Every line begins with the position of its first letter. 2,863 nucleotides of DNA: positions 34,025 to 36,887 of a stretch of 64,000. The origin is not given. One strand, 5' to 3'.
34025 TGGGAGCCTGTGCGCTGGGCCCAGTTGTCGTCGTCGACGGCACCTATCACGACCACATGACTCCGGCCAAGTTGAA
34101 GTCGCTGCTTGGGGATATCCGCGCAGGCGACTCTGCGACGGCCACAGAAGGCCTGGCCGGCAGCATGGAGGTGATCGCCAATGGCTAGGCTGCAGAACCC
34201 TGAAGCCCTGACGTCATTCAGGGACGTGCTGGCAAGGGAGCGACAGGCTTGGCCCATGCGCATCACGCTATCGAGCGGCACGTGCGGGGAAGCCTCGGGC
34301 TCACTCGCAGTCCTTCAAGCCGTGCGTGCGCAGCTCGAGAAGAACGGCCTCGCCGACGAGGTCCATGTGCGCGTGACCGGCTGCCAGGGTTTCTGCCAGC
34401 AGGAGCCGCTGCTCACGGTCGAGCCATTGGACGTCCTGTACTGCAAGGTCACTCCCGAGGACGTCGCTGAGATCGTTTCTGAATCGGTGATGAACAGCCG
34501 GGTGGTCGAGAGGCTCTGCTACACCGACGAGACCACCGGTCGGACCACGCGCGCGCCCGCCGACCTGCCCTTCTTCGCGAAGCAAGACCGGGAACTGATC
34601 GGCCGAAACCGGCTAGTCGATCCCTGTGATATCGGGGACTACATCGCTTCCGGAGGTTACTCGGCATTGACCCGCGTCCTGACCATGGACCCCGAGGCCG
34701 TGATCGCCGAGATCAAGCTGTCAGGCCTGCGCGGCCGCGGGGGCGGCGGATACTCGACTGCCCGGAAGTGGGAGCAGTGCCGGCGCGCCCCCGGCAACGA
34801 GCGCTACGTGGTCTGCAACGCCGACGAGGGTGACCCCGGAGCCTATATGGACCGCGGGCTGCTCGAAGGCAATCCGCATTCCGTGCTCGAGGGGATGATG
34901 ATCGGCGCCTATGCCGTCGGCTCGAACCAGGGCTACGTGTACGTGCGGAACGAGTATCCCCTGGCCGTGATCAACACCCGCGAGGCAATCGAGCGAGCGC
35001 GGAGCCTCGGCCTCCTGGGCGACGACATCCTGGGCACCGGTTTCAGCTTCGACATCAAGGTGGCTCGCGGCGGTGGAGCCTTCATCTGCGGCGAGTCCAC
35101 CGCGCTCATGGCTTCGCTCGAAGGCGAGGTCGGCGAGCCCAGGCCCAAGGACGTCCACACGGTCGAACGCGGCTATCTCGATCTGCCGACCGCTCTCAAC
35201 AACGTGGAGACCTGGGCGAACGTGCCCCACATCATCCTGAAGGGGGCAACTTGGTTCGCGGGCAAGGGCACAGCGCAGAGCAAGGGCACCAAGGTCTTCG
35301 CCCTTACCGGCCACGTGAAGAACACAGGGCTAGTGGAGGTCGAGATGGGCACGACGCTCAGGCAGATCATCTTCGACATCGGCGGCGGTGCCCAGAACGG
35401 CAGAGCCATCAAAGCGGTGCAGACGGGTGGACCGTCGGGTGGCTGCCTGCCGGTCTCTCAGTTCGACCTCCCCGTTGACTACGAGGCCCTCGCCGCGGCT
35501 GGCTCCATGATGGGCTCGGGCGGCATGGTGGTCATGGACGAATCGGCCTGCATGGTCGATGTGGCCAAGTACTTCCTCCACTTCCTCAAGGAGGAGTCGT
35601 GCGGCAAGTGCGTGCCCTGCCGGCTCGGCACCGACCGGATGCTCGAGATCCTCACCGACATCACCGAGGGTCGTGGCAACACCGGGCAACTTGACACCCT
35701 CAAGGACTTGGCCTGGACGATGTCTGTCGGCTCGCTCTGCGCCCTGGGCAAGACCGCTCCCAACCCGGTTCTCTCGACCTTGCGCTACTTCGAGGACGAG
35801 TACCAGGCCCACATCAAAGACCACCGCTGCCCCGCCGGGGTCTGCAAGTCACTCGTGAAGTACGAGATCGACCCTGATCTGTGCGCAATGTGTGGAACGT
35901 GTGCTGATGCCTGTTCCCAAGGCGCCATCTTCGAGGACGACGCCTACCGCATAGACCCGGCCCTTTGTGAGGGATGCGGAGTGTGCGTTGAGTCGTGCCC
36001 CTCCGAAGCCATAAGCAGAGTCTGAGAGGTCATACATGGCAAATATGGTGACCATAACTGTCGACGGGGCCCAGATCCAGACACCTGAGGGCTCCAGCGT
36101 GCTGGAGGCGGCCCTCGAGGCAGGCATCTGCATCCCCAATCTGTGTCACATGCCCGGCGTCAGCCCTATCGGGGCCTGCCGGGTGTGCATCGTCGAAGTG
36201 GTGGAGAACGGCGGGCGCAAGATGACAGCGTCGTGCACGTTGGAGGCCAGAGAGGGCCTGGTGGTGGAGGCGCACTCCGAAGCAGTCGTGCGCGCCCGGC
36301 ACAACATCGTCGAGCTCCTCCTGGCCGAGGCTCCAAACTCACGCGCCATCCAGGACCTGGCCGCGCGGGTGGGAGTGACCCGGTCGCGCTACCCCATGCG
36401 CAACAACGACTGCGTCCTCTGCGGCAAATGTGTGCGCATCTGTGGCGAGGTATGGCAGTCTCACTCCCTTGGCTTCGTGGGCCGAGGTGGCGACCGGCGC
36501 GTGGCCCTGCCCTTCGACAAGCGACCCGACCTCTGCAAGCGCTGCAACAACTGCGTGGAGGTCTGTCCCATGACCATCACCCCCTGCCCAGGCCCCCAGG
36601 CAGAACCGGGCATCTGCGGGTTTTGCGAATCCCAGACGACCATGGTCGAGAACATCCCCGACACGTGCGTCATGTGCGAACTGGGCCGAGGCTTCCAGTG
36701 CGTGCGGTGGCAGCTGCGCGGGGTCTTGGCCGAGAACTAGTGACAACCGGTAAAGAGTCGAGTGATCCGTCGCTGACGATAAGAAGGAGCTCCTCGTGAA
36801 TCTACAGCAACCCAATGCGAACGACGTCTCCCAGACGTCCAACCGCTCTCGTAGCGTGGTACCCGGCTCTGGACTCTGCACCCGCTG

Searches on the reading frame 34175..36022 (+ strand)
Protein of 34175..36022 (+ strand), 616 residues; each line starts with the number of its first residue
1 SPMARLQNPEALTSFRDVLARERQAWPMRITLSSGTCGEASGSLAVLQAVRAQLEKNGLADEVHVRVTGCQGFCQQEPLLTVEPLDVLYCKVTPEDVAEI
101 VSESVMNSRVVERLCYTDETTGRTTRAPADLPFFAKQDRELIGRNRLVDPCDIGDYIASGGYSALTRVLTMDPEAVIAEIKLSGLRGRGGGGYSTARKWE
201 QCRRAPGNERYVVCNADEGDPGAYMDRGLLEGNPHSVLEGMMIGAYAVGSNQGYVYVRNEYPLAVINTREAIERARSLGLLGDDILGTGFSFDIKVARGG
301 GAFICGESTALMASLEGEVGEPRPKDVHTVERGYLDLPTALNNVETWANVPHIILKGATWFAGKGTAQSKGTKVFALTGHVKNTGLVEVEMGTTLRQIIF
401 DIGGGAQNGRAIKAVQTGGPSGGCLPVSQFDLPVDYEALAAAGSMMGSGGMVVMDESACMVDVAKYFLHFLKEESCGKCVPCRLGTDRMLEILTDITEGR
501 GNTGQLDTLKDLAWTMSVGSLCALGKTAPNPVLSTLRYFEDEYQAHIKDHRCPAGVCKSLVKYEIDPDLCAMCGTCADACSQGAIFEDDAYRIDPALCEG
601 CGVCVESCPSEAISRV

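Call 92: search_protein_families(library=pfam, proteins=[window:34175-36022:+], max_evalue=0.00001)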
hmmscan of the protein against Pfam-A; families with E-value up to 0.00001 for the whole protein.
window:34175-36022:+ (616 aa): 7 families
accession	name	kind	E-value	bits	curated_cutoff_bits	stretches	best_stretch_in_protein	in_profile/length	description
PF01512.22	Complex1_51K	-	1.4e-39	135.9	31.2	1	180-352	1-150/150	Nuo51 FMN-binding domain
PF10589.14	NADH_4Fe-4S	-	7.6e-33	112.7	23.5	1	462-546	1-85/85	NADH-ubiquinone oxidoreductase-F iron-sulfur binding region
PF00037.32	Fer4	-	1.2e-12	47.5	21.1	1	592-614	2-24/24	4Fe-4S binding domain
PF13237.11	Fer4_10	-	2.3e-07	31.1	25.5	1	563-609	2-53/53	4Fe-4S dicluster domain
PF10531.15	SLBB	-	2.3e-07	31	27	1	374-423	1-53/55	SLBB domain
PF12837.12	Fer4_6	-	2.4e-06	27.7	25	0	592-613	3-24/24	4Fe-4S binding domain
PF14697.11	Fer4_21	-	9.9e-06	26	35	1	565-613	3-57/59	4Fe-4S dicluster domain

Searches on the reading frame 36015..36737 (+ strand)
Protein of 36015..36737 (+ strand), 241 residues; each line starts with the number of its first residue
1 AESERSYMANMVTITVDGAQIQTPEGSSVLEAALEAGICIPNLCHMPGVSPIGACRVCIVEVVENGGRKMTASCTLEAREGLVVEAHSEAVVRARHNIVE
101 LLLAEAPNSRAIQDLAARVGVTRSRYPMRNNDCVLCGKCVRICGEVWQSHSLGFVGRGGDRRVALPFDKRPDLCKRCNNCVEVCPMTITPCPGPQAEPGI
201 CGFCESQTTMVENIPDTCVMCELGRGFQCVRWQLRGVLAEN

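Call 92: search_protein_families(library=pfam, proteins=[window:36015-36737:+], max_evalue=0.00001)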
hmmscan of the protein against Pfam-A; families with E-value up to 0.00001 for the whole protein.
window:36015-36737:+ (241 aa): 2 families
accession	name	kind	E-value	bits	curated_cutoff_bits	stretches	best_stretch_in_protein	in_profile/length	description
PF13510.11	Fer2_4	-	1.9e-19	69.9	22.8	1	10-88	2-81/82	2Fe-2S iron-sulfur cluster binding domain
PF00111.32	Fer2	-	5e-08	33.2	21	1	15-65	2-50/77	2Fe-2S iron-sulfur cluster binding domain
